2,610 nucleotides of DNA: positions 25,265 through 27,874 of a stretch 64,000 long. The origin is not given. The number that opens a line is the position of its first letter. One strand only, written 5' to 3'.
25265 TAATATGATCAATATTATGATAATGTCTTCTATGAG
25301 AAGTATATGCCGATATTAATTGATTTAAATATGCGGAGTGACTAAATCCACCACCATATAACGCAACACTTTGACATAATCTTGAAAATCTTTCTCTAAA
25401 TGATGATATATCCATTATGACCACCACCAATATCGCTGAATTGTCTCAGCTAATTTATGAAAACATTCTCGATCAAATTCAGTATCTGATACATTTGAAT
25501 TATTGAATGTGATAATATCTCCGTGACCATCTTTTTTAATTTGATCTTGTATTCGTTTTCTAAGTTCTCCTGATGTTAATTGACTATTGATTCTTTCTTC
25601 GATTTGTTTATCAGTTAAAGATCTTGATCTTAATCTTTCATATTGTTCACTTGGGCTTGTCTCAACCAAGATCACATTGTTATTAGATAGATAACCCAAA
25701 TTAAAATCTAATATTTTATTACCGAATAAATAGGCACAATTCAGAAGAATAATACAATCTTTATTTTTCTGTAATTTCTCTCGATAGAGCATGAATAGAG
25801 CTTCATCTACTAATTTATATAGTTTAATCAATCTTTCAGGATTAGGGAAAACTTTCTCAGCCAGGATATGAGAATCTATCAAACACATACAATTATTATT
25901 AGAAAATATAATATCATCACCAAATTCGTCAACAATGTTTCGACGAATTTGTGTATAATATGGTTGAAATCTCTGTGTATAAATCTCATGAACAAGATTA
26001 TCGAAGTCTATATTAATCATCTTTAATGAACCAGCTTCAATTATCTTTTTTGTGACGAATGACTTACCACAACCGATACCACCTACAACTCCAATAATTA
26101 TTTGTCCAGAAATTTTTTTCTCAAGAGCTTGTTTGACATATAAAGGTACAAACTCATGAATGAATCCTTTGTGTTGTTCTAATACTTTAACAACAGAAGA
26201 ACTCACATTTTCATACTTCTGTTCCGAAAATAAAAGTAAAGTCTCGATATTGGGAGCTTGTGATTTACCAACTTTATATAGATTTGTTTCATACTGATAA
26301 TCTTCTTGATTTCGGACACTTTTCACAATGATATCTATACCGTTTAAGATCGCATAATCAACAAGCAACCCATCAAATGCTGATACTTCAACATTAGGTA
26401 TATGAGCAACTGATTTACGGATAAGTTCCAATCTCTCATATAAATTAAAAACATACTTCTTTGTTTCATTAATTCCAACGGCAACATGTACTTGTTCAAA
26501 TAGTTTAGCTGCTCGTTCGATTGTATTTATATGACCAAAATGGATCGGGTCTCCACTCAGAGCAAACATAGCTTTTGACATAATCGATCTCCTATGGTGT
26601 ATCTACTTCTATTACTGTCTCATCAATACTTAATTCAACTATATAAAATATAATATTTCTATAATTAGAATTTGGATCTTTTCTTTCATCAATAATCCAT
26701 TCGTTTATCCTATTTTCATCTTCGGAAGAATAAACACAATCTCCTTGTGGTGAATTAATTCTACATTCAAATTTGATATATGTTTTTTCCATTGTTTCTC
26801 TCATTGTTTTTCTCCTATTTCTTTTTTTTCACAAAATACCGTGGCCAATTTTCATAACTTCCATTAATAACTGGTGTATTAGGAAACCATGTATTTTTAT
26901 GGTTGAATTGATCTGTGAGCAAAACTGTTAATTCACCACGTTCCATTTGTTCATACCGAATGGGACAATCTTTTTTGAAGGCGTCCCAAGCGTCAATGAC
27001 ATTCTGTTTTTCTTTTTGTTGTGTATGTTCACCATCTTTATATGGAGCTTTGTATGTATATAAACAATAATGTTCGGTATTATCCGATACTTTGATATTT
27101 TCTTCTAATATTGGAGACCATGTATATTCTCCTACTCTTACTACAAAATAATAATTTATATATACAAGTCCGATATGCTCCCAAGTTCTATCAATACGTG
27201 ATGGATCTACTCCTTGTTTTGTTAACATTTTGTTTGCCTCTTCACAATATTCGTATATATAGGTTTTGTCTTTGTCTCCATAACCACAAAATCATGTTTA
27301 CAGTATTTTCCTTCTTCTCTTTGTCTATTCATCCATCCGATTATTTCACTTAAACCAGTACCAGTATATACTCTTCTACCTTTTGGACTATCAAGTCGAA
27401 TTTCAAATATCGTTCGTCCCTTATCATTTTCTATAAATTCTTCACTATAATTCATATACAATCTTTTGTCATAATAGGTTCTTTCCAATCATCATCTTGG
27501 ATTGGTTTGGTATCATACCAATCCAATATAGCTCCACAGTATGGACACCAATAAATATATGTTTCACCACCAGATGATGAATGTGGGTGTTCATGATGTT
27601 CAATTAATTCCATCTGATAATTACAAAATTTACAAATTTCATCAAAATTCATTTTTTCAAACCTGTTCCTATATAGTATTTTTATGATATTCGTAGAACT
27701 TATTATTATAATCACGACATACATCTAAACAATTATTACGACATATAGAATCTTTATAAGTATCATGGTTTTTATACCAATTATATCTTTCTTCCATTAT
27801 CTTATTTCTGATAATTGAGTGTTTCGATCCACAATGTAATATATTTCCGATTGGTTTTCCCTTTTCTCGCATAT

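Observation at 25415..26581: CoaD-CoaE fusion (PPAT + dephospho-CoA kinase) in a phage-like genome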

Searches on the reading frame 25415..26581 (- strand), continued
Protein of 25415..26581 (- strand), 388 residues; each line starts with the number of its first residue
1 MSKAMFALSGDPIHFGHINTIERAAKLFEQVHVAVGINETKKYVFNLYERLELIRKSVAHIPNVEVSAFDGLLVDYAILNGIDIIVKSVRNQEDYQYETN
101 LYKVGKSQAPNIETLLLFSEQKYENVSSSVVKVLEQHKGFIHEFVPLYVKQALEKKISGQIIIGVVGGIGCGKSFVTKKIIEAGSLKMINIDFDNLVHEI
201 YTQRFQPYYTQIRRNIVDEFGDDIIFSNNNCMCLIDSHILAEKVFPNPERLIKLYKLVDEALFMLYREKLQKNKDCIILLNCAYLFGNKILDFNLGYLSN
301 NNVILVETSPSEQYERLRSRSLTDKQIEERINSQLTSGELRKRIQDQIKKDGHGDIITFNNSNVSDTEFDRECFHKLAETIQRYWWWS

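Call 101: search_dna_similar(query=window:25415-26581:-, collection=plasmids, mode=protein, max_evalue=1e-10, max_rows=12)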
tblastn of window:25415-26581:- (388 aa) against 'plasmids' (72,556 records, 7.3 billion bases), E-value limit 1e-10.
Records with a match: 77; places in all: 78; records where one place covers at least 80% of the query: 1.
Best place of each record, by identity: <60% 77.
By first word of the organism name: Priestia 9; Acinetobacter 7; Azospirillum 7; Paracoccus 5; Escherichia 4; Sinorhizobium 4; Variovorax 4; Staphylococcus 3; Klebsiella 3; Streptomyces 3; and 24 more.
By predicted mobility (MOB-suite, as given by PLSDB): non-mobilizable 60; mobilizable 12; conjugative 5.
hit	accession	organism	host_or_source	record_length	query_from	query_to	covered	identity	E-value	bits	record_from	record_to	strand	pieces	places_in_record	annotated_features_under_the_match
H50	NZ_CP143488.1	Pseudomonas silesiensis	single cell,landfill for plastics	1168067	1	363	94%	36.8%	2e-51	191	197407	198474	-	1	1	record has no annotation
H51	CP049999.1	Staphylococcus aureus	Homo sapiens,blood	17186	4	153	39%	42.7%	5e-28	123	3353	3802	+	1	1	coaD: pantetheine-phosphate adenylyltransferase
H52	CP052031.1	Staphylococcus aureus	Homo sapiens,blood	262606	4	153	39%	42.7%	5e-28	123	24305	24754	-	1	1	coaD: pantetheine-phosphate adenylyltransferase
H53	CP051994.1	Staphylococcus aureus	Homo sapiens,respiratory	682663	4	153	39%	42.7%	5e-28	123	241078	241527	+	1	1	coaD: pantetheine-phosphate adenylyltransferase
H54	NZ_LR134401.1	Listeria monocytogenes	Homo sapiens,Vein blood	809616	11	156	38%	41.1%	8e-28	122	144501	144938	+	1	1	coaD: pantetheine-phosphate adenylyltransferase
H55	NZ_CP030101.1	Listeria monocytogenes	Environment,water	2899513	11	156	38%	41.1%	1e-27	122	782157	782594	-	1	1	none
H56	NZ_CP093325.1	Bacillus sp. N5-665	whole organism,peat soil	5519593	2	156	40%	38.1%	3e-25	115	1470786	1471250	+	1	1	none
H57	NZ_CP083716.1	Bacillus velezensis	cell culture,Meju, fermented soybean ...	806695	2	156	40%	38.1%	1e-23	110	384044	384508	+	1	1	coaD: pantetheine-phosphate adenylyltransferase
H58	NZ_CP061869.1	Priestia koreensis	cell culture,tobacco leaf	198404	3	156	40%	37.7%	2e-21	103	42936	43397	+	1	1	coaD: pantetheine-phosphate adenylyltransferase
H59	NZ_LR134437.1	Legionella adelaidensis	environmental,Cooling tower water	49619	3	155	39%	37.9%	8e-24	110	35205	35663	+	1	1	coaD: pantetheine-phosphate adenylyltransferase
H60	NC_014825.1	Ruminococcus albus 7 = DSM 20455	-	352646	1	145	37%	39.7%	9e-19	96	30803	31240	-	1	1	coaD: pantetheine-phosphate adenylyltransferase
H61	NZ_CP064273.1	Priestia megaterium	cell culture,Zoo anteater area soil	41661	3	153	39%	37.7%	3e-21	103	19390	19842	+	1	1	coaD: pantetheine-phosphate adenylyltransferase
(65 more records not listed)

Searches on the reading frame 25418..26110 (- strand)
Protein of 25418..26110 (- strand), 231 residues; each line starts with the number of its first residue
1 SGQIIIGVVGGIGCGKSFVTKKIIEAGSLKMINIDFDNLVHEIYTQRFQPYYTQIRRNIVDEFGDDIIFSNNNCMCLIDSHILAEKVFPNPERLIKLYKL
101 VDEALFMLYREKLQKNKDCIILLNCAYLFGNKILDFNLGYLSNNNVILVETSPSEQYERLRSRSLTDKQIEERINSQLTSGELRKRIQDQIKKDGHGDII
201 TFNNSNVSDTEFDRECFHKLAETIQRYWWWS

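Call 20: search_solved_structures(query=window:25418-26110:-, max_evalue=0.001, show_alignments=3)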
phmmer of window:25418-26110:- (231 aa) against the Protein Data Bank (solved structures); distinct sequences matched with E-value up to 0.001: 8.
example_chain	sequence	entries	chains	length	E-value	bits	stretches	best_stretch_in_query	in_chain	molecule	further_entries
2if2_A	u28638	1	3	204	6.8e-10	42.1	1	6-185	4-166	Dephospho-CoA kinase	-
1vhl_A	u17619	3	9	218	1.1e-06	31.6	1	4-200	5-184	Dephospho-CoA kinase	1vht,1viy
1t3h_A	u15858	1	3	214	1.2e-06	31.4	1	4-200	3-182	Dephospho-CoA kinase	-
6ari_A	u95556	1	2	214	1.2e-06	31.4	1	4-200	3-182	Dephospho-CoA kinase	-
1n3b_A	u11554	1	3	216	1.3e-06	31.4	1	4-200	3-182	Dephospho-CoA kinase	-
1jjv_A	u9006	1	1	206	1.6e-05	27.8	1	5-195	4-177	DEPHOSPHO-COA KINASE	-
1uf9_A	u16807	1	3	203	0.00076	22.3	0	4-189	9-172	TT1252 protein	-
2f6r_A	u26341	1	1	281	0.00079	22.2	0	1-114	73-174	Bifunctional coenzyme A synthase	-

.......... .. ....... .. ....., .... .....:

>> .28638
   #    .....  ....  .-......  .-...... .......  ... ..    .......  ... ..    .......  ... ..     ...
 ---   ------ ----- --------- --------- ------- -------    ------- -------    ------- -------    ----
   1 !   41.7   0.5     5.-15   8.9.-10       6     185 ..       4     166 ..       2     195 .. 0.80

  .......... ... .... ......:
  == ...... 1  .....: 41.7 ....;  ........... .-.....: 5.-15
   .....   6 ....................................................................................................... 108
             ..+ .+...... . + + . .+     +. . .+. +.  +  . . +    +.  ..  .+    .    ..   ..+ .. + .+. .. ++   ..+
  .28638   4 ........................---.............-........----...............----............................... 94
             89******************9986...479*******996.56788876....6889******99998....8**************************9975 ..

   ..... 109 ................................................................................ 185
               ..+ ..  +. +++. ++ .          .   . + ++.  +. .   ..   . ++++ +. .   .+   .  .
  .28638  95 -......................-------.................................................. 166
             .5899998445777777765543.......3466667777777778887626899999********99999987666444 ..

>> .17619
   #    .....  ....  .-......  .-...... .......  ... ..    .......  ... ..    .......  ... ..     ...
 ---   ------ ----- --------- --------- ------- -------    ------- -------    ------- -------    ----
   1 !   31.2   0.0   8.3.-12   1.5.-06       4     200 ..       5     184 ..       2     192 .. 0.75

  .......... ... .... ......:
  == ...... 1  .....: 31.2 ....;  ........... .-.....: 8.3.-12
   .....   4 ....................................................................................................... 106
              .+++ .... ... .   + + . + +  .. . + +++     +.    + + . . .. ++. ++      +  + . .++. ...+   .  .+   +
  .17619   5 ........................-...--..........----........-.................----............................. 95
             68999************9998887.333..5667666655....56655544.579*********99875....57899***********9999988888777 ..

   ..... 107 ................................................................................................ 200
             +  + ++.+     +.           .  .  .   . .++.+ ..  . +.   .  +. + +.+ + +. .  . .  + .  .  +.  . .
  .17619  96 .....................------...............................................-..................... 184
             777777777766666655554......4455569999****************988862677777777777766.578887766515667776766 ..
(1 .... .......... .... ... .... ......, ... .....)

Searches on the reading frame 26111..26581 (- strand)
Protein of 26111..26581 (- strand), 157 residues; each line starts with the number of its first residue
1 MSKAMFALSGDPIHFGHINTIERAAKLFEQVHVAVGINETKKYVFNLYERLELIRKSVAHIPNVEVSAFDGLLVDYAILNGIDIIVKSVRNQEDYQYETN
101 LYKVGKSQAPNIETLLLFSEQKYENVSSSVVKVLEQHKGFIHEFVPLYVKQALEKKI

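Call 19: search_solved_structures(query=window:26111-26581:-, max_evalue=0.001, show_alignments=3)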
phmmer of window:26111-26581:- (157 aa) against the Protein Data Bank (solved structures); distinct sequences matched with E-value up to 0.001: 34.
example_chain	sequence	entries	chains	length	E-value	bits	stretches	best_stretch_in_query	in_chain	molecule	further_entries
4nah_A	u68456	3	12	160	1.5e-34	122.4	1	8-156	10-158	Phosphopantetheine adenylyltransferase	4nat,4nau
3f3m_A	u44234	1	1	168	1.7e-34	122.1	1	8-156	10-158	Phosphopantetheine adenylyltransferase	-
1od6_A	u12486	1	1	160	1.8e-29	105.9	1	7-156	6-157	PHOSPHOPANTETHEINE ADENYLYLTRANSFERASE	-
1o6b_A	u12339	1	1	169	1.4e-28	103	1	8-156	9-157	Phosphopantetheine adenylyltransferase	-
8zn2_A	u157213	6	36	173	1.2e-27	99.9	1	2-156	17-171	Phosphopantetheine adenylyltransferase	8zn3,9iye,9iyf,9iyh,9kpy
9iyg_A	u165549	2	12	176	1.3e-27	99.8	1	2-156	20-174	Phosphopantetheine adenylyltransferase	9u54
3nd5_A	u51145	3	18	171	6.3e-27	97.6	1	4-156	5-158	Phosphopantetheine adenylyltransferase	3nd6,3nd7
8i8i_A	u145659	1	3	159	8.2e-27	97.3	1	2-156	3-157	Phosphopantetheine adenylyltransferase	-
1vlh_A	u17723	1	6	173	1.3e-26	96.6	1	3-156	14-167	Phosphopantetheine adenylyltransferase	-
1b6t_A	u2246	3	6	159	2.3e-25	92.6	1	3-156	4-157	PROTEIN (PHOSPHOPANTETHEINE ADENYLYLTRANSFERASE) | PHOSPHOPANTETHEINE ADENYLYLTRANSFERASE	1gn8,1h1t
6cck_A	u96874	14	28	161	2.4e-25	92.5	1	3-156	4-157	Phosphopantetheine adenylyltransferase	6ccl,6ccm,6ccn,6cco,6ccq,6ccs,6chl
1qjc_A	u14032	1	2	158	2.4e-25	92.5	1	3-156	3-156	PHOSPHOPANTETHEINE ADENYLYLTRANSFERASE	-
5o06_A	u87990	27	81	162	2.7e-25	92.3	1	6-154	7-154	Phosphopantetheine adenylyltransferase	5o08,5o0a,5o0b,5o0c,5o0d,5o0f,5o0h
6b7a_A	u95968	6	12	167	2.8e-25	92.3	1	3-156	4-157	Phosphopantetheine adenylyltransferase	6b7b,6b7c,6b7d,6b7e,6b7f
5jbn_A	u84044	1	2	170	2.9e-25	92.2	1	3-156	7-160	Phosphopantetheine adenylyltransferase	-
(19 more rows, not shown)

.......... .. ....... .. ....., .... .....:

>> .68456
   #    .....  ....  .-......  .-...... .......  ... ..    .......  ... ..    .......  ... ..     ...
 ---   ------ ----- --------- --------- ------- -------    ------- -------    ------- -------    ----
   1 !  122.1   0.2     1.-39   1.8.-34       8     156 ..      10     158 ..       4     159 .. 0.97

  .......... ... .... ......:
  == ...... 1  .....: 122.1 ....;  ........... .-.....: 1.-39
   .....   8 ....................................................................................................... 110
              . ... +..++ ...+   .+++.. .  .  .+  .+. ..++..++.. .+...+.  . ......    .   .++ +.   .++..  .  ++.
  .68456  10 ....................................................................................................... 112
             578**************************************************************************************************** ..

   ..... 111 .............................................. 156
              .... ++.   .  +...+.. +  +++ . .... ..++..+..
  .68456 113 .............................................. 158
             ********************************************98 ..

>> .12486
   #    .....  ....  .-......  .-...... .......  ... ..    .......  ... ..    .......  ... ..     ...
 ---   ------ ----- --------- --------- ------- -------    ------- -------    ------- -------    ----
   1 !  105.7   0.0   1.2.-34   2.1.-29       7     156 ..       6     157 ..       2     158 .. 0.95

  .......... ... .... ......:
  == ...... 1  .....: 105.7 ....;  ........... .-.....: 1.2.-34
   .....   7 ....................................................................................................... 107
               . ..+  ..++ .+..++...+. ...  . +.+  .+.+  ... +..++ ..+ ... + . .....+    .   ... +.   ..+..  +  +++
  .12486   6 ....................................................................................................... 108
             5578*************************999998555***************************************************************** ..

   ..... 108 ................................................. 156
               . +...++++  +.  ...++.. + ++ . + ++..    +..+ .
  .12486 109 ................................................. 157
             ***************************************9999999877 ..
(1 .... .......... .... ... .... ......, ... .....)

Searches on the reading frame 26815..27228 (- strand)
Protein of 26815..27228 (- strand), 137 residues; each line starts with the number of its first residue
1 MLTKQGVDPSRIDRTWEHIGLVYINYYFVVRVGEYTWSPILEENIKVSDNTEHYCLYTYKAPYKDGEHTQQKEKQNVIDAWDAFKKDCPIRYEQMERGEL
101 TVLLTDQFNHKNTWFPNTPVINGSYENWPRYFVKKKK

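Call 3: search_protein_families(library=pfam, proteins=[window:26815-27228:-], max_evalue=0.01)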
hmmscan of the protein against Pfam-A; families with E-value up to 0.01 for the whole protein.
window:26815-27228:- (137 aa): 0 families

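Call 7: search_protein_families(library=phrogs, proteins=[window:26815-27228:-], max_evalue=0.001)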
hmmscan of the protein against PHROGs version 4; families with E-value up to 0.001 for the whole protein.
window:26815-27228:- (137 aa): 0 families

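Call 55: search_protein_families(library=padloc, proteins=[window:26815-27228:-], max_evalue=0.001)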
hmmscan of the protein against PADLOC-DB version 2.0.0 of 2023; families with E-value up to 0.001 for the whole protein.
window:26815-27228:- (137 aa): 0 families

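Call 91: search_protein_families(library=ncbifam, proteins=[window:26815-27228:-], max_evalue=0.0001)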
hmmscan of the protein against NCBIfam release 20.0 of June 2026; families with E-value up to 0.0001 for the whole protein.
window:26815-27228:- (137 aa): 0 families

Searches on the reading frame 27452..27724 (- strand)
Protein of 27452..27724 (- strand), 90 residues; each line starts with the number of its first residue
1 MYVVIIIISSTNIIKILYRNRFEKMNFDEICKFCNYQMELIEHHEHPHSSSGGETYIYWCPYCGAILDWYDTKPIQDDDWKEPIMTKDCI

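Call 7: search_protein_families(library=phrogs, proteins=[window:27452-27724:-], max_evalue=0.001)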
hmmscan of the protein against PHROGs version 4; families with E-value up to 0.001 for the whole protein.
window:27452-27724:- (90 aa): 1 family
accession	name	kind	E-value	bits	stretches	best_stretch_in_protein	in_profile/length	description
phrog_1934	-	unknown function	0.00024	22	1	23-66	8-52/144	-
